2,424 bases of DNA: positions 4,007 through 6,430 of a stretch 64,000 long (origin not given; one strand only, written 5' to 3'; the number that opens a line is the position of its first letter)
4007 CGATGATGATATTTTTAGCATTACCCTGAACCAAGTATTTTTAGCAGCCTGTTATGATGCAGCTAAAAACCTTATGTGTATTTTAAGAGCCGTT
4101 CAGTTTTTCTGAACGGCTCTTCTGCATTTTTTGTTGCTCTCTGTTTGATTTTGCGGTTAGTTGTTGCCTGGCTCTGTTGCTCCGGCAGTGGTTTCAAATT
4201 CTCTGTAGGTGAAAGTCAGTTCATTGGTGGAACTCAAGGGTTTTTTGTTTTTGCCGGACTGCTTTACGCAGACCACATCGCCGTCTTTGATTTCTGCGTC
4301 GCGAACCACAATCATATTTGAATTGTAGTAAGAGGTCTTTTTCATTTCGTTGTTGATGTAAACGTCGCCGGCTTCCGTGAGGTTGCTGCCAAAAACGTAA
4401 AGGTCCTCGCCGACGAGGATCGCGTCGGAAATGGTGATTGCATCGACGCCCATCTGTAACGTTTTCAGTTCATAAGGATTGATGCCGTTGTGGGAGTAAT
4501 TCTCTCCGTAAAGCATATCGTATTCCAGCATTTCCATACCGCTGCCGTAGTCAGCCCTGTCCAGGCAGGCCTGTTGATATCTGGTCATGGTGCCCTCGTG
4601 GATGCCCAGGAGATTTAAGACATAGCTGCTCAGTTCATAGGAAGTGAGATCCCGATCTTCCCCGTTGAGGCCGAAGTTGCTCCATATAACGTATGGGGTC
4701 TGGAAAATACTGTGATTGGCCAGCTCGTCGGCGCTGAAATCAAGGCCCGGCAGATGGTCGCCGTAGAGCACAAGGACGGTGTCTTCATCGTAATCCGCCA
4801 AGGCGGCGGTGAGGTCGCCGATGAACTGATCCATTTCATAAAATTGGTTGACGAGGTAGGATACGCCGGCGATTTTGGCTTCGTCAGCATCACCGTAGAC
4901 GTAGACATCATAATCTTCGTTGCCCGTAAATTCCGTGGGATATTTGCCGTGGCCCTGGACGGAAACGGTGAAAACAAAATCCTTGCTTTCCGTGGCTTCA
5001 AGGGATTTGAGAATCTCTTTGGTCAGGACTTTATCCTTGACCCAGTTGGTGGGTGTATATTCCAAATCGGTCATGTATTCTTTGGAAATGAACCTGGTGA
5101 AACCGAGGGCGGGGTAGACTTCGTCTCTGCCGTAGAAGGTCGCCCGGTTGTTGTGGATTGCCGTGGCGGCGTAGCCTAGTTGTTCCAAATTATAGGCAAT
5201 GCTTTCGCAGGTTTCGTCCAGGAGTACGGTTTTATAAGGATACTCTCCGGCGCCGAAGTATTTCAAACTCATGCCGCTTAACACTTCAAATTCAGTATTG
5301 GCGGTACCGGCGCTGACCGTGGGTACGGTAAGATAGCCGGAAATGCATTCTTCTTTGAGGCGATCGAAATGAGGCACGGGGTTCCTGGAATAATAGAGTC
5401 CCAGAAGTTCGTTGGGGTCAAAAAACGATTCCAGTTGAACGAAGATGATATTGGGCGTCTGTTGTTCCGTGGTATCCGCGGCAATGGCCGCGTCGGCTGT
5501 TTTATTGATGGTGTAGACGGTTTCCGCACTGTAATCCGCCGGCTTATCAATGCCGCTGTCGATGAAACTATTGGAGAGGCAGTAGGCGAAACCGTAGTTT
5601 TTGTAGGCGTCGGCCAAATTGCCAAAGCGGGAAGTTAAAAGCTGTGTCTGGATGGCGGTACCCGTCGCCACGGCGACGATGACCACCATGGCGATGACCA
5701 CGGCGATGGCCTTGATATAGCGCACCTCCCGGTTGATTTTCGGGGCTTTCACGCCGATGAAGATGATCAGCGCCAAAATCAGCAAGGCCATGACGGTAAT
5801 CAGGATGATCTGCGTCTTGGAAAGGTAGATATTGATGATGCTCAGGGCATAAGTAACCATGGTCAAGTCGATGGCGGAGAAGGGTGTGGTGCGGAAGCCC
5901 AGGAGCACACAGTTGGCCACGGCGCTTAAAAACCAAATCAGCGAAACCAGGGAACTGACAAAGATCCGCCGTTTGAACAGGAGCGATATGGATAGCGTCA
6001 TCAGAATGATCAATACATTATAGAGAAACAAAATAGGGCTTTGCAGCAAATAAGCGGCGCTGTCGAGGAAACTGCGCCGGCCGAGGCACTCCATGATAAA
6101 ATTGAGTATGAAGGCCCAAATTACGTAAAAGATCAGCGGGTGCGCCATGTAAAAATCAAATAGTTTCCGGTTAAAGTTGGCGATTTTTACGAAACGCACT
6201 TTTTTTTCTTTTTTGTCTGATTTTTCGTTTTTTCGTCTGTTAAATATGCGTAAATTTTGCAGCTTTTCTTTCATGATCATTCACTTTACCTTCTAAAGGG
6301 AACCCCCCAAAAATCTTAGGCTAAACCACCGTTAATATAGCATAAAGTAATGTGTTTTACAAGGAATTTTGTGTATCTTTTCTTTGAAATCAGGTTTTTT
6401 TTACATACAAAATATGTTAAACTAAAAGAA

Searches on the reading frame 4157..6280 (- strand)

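Call 46: search_protein_families(library=pfam, proteins=[window:4157-6280:-], max_evalue=0.00001)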
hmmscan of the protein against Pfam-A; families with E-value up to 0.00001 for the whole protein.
window:4157-6280:- (707 aa): 1 family
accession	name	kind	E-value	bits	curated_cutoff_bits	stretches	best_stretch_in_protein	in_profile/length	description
PF00884.28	Sulfatase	-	4.3e-40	138.3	25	1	276-540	1-279/301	Sulfatase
